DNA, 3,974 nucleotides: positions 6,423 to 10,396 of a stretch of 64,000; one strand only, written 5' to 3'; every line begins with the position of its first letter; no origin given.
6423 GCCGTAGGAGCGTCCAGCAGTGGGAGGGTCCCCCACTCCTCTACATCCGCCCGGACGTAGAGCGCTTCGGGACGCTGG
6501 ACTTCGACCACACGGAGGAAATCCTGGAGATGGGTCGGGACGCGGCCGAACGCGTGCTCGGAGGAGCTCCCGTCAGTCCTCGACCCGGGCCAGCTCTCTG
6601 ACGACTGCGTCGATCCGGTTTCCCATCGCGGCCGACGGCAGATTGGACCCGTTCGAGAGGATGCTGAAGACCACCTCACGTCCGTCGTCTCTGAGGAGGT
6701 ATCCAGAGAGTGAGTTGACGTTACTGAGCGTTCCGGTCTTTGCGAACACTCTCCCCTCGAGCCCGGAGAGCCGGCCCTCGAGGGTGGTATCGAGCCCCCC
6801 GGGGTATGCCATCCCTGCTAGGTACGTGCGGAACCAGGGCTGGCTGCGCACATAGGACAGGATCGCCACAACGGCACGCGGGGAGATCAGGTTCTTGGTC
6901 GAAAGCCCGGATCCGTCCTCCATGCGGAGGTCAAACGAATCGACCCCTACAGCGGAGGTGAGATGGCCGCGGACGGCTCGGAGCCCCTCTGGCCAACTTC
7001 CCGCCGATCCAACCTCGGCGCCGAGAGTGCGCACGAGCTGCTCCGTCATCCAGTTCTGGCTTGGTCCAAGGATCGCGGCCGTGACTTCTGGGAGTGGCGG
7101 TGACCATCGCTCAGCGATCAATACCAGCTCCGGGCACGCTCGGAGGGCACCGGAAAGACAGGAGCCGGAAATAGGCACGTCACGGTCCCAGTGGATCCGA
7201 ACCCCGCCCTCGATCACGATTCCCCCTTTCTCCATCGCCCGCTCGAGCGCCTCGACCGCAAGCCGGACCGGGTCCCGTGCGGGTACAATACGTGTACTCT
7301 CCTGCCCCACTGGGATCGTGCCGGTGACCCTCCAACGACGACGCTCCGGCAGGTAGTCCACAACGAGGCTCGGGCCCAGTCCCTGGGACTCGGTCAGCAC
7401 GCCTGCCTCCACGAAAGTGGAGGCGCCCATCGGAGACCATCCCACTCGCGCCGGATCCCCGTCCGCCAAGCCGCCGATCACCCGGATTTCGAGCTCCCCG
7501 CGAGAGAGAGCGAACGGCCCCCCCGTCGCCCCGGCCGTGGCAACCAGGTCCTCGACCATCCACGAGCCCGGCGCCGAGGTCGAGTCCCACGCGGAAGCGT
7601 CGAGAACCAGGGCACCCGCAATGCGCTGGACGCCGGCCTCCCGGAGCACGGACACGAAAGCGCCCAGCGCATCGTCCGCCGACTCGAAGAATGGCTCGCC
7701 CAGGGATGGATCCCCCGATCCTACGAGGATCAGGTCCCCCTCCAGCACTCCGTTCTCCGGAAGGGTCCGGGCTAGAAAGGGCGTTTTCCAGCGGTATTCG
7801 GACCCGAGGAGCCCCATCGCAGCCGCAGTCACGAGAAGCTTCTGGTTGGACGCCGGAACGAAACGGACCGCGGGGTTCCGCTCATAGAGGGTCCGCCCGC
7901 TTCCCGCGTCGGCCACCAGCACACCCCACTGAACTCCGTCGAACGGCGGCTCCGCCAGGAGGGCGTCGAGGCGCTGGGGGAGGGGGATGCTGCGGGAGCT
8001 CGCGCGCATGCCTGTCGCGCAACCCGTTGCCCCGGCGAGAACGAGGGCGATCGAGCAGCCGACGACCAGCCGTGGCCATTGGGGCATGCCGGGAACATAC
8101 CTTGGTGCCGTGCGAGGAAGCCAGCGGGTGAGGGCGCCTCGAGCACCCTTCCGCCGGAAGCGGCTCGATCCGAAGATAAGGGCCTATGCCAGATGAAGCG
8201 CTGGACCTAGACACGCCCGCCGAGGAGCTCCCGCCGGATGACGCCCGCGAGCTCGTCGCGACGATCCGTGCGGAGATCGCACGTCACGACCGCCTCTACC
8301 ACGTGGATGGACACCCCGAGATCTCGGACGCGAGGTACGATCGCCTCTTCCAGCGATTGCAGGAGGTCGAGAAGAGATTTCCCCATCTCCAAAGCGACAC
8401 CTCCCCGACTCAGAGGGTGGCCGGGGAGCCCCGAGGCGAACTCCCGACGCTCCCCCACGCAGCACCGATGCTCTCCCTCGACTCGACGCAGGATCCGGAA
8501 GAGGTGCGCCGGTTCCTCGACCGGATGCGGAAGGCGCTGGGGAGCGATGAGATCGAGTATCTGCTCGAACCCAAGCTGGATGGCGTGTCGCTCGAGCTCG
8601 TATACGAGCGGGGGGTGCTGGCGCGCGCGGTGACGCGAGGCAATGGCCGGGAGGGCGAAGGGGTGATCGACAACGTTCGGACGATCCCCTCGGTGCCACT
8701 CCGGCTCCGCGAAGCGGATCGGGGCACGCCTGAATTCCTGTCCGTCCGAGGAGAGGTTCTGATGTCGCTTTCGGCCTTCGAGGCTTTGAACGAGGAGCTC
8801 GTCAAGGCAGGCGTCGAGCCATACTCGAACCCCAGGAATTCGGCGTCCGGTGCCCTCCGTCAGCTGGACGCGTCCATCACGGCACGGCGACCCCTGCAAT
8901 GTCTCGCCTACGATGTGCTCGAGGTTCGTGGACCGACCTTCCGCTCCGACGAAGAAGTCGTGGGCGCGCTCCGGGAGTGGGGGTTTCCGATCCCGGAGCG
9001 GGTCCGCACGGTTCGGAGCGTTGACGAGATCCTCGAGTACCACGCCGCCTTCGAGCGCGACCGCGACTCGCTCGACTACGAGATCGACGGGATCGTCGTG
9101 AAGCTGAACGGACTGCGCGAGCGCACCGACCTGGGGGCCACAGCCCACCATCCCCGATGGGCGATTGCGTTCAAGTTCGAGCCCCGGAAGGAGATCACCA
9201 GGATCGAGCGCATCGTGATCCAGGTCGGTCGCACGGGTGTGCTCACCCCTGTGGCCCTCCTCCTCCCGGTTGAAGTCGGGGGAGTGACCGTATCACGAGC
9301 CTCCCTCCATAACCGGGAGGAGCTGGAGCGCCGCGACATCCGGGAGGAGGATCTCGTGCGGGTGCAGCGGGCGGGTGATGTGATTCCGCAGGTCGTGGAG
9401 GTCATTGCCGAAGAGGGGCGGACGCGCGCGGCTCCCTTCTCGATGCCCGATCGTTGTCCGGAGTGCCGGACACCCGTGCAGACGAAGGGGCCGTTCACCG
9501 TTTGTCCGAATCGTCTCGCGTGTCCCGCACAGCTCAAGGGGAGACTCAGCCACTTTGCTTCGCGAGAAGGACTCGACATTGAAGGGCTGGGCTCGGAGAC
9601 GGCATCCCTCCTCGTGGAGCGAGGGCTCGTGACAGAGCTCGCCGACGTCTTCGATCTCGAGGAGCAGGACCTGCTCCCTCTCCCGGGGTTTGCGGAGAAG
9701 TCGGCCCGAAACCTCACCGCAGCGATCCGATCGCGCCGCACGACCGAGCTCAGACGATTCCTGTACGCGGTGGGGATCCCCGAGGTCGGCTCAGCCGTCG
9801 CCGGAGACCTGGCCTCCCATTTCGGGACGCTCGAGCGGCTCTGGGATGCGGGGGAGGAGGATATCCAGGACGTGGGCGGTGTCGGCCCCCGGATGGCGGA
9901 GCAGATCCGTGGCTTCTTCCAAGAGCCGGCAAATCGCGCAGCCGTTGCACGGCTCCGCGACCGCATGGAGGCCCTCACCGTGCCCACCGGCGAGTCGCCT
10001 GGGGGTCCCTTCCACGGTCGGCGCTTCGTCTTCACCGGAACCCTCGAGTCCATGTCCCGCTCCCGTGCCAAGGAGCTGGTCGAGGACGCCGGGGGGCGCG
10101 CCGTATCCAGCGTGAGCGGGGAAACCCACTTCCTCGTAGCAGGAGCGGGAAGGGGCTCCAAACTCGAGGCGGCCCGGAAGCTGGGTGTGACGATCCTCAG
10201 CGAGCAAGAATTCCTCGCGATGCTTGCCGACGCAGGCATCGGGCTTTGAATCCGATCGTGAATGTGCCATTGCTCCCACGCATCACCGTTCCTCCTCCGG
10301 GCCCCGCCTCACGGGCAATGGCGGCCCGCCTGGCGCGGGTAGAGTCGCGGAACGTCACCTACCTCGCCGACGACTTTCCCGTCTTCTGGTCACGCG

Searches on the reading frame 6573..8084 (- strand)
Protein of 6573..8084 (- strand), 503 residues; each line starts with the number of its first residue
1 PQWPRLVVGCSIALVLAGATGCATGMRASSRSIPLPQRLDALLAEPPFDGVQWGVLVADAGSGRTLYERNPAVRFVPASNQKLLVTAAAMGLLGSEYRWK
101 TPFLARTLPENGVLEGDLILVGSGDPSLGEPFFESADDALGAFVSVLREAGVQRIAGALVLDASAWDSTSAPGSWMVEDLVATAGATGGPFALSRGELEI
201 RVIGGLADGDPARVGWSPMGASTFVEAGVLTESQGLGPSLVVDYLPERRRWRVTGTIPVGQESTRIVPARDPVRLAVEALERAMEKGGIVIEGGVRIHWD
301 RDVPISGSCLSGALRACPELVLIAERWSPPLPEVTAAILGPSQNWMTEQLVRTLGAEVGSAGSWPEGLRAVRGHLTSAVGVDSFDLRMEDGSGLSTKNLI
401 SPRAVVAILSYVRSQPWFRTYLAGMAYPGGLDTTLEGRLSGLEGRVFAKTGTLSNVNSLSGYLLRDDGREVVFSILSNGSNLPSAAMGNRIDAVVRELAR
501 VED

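Call 78: search_protein_families(library=ncbifam, proteins=[window:6573-8084:-], max_evalue=1e-10)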
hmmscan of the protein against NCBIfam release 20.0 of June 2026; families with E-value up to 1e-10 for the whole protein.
window:6573-8084:- (503 aa): 2 families
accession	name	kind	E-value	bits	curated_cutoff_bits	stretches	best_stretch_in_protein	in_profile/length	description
TIGR00666.1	PBP4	equivalog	3e-62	210.6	107.8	1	63-479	2-397/397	D-alanyl-D-alanine carboxypeptidase/D-alanyl-D-alanine endopeptidase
NF008322.0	PRK11113.1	equivalog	3.4e-41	141.2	527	1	49-476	32-444/477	serine-type D-Ala-D-Ala carboxypeptidase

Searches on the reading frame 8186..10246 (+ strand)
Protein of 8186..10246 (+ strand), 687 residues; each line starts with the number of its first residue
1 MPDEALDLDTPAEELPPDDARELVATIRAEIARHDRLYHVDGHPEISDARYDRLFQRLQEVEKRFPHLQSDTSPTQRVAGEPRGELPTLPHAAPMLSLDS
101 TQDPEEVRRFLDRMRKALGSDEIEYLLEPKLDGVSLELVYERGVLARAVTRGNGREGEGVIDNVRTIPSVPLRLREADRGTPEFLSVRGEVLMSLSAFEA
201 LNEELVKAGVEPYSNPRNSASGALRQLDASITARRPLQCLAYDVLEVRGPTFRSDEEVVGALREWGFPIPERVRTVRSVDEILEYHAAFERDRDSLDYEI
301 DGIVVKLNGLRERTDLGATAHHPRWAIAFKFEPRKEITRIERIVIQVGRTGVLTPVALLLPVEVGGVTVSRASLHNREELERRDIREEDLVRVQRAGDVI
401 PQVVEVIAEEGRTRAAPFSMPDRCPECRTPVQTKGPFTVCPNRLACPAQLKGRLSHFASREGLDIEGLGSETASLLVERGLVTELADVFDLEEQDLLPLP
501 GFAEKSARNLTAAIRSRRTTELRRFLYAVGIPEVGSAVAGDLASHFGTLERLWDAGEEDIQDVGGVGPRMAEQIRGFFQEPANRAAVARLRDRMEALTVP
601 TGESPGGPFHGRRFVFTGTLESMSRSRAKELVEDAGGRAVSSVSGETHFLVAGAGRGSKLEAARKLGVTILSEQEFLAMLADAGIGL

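Call 78: search_protein_families(library=ncbifam, proteins=[window:8186-10246:+], max_evalue=1e-10)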
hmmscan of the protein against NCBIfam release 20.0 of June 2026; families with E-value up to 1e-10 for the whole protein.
window:8186-10246:+ (687 aa): 5 families
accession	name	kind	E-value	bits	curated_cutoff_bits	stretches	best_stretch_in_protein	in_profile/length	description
NF005932.1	PRK07956.1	equivalog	2.1e-228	760.1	369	1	25-680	4-664/664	NAD-dependent DNA ligase LigA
NF010931.0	PRK14351.1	equivalog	4.8e-224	745.9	1051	1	10-685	22-687/692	NAD-dependent DNA ligase LigA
TIGR00575.1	dnlj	equivalog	1.9e-215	717.1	444.45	1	28-676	2-652/652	NAD-dependent DNA ligase LigA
NF010930.0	PRK14350.1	equivalog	4.7e-112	375.5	652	1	21-675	6-660/669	NAD-dependent DNA ligase LigA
NF005987.0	PRK08097.1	equivalog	7.6e-63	212.8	498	1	15-592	25-554/562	NAD-dependent DNA ligase LigB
